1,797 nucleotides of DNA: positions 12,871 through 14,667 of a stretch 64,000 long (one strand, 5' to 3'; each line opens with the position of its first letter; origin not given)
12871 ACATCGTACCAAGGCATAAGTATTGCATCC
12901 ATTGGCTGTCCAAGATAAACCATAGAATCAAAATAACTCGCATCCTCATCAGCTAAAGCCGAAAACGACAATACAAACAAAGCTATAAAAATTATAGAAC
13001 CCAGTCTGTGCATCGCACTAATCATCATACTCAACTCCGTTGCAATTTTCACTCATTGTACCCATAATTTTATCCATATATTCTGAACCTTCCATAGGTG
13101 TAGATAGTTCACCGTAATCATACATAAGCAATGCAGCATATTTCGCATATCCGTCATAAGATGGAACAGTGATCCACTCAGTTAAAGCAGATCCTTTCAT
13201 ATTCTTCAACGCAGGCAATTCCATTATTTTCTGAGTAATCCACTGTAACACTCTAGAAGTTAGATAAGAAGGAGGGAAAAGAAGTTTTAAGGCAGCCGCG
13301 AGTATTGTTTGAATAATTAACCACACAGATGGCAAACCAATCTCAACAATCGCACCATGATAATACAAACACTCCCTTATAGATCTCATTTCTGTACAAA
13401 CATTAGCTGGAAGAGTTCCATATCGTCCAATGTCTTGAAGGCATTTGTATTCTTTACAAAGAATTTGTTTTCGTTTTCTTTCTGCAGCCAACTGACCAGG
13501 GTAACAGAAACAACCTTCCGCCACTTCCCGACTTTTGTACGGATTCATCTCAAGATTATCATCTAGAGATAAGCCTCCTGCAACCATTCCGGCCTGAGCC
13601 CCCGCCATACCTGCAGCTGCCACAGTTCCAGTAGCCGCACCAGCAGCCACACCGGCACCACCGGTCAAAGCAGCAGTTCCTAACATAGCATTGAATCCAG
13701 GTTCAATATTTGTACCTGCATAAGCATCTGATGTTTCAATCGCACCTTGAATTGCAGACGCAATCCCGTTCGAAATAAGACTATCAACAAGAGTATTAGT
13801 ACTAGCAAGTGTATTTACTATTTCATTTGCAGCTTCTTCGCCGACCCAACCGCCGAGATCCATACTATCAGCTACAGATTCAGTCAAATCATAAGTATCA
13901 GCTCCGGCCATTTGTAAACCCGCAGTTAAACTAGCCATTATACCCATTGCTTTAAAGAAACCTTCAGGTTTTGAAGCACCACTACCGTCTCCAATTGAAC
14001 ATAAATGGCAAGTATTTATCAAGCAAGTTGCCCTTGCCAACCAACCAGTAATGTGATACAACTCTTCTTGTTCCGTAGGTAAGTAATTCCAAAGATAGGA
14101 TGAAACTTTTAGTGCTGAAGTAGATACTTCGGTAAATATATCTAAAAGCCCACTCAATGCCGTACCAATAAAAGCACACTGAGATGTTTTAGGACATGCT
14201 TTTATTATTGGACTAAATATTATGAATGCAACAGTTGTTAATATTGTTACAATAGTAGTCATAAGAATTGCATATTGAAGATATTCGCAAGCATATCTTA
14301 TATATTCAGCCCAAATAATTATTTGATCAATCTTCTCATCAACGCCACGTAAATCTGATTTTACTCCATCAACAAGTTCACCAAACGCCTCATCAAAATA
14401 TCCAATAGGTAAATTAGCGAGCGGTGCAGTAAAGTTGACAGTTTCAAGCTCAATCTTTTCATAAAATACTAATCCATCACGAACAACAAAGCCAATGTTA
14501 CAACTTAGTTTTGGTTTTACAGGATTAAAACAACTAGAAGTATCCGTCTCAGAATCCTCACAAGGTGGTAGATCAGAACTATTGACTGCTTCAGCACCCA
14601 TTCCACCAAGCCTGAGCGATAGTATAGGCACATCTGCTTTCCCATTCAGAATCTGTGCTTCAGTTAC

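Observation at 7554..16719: Cluster of giant secreted and membrane proteins (translationally coupled operon) plus a Cys-rich module protein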

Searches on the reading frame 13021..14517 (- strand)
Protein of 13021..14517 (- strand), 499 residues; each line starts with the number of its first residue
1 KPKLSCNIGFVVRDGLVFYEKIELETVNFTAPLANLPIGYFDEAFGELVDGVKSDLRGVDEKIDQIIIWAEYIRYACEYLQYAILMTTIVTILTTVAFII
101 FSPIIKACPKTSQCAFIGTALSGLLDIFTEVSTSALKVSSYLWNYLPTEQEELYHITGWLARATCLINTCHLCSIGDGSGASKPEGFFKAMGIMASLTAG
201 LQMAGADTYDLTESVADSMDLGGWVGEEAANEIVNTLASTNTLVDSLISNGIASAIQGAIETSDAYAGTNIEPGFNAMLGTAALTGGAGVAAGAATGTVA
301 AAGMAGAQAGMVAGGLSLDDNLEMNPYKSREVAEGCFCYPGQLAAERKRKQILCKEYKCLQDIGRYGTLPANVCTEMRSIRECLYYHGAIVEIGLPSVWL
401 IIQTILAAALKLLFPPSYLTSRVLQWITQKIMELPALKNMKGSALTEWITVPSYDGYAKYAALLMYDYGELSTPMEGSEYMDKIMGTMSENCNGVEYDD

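Call 58: search_solved_structures(query=A8, max_evalue=1)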
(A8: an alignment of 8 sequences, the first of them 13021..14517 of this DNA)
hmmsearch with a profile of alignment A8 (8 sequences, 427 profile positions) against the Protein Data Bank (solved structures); distinct sequences matched with E-value up to 1: 0.

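Call 63: predict_structure(alignment_id=A8)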
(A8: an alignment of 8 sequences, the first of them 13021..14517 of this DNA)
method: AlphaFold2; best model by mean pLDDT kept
length: 499 residues; sequences in the alignment: 8
mean_pLDDT: 36.0   pTM: 0.21
mean pLDDT of the five models: 36.0, 35.1, 33.0, 32.7, 32.0
residues with pLDDT >= 90: 0; 70-90: 0; 50-70: 66; < 50: 433
segments of 3 or more residues with pLDDT < 50: 1-14, 16-83, 138-350, 376-378, 380-499
pLDDT, mean of each block of 10 residues (from residue 1): 41 42 44 36 31 32 36 45 50 59 58 57 60 49 33 31 34 27 32 32 27 37 37 33 30 29 26 25 25 24 24 24 28 28 42 51 50 49 37 35 37 33 39 36 28 27 24 26 31 28
secondary structure, 60 per line:
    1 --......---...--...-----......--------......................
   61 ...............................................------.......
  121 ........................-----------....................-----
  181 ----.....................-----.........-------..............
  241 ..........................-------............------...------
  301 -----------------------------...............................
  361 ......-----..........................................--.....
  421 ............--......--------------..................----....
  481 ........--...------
elements in order: E3-8 E12-14 E17-19 E25-30 H39-107 H114-144 H156-175 H185-205 H211-219 H227-266 H274-285 H330-366 H372-413 H416-432 H435-440 H455-472 H477-488

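Call 67: search_protein_representatives(alignment_id=A8)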
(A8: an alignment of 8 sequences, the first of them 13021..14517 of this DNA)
Query: 8 sequences, 427 profile positions. Proteins with E-value up to 0.001 (for the whole library): 1275; up to 1e-10: 856; up to 1e-30: 61. The best 150 are listed.
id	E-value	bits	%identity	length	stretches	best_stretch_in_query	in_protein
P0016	2.6e-195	665.8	-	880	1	1-427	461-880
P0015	6.5e-176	601.9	-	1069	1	1-426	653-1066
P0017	9.0e-162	555.3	-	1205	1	1-422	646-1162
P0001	1.1e-118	413.3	-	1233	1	1-421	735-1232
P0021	5.6e-103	361.6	-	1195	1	1-418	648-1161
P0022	1.2e-98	347.3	-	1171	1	2-418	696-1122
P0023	1.5e-92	327.2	-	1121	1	2-418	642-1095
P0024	3.4e-80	286.5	-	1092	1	2-416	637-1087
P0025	4.9e-80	286.0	-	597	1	1-418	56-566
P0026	1.9e-76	274.1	-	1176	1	2-416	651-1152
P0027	1.0e-75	271.8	-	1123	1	2-399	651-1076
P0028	8.8e-71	255.5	-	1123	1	2-418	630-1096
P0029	2.1e-59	218.0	-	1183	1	2-386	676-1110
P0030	5.5e-56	206.7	-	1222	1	3-410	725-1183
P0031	5.9e-46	173.7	-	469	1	1-389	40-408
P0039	1.2e-37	146.4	-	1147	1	17-420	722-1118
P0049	1.1e-35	139.9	-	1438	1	2-398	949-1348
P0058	7.4e-34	133.8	-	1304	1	1-415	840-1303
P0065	2.1e-32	129.1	-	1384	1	3-424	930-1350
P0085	7.6e-30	120.6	-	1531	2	227-303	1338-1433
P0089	2.0e-29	119.2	-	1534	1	4-335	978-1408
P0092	3.8e-29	118.3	-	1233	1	2-299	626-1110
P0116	2.7e-27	112.2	-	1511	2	2-192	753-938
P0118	3.1e-27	112.0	-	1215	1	4-296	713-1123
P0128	2.1e-26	109.3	-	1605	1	3-340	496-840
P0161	3.2e-25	105.4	-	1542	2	4-138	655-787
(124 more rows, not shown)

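Call 89: list_cluster_members(proteins=[P0021, P0030, P0049, P0058, P0065, P0085, P0089, P0116, P0128, P0161])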
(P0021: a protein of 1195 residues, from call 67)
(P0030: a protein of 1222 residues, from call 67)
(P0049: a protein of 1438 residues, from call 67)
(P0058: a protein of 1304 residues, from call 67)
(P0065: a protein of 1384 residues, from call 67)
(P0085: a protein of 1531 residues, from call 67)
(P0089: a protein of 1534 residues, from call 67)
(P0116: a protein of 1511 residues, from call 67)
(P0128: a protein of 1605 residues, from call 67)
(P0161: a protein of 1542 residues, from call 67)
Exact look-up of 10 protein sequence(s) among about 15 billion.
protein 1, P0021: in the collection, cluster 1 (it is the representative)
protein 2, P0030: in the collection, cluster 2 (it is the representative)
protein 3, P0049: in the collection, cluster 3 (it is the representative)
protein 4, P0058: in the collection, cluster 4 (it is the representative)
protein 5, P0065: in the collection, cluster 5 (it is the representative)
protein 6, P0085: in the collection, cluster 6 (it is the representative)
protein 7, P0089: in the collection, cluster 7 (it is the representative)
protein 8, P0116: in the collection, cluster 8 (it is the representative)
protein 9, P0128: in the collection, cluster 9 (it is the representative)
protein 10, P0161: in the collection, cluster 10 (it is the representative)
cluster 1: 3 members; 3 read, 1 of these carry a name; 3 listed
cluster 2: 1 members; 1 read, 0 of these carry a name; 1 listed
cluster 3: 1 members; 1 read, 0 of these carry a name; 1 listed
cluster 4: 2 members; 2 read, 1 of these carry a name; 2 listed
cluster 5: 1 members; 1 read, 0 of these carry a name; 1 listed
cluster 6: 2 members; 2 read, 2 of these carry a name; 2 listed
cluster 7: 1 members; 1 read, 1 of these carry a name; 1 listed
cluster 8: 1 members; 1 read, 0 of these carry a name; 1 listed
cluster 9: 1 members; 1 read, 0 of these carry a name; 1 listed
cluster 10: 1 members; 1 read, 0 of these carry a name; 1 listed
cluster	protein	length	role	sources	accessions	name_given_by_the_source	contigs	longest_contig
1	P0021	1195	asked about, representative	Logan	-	-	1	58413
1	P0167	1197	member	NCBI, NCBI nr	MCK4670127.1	MAG: hypothetical protein KAT43_02895 [Nanoarchaeota archaeon] | hypothetical protein [Nanoarchaeota archaeon]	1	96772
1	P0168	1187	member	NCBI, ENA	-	-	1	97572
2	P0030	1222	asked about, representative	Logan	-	-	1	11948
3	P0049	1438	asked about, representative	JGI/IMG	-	-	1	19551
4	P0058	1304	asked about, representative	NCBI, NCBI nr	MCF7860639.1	hypothetical protein K9M79_00210 [Candidatus Woesearchaeota archaeon] | hypothetical protein [Candidatus Woesearchaeota archaeon]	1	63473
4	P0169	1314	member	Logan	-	-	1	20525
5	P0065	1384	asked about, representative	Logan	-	-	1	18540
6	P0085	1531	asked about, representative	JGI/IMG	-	hypothetical protein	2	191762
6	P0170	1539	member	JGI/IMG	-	hypothetical protein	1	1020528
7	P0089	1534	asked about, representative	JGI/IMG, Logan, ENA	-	hypothetical protein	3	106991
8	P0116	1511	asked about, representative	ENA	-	-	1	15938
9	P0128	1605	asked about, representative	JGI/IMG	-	-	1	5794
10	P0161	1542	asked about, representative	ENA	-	-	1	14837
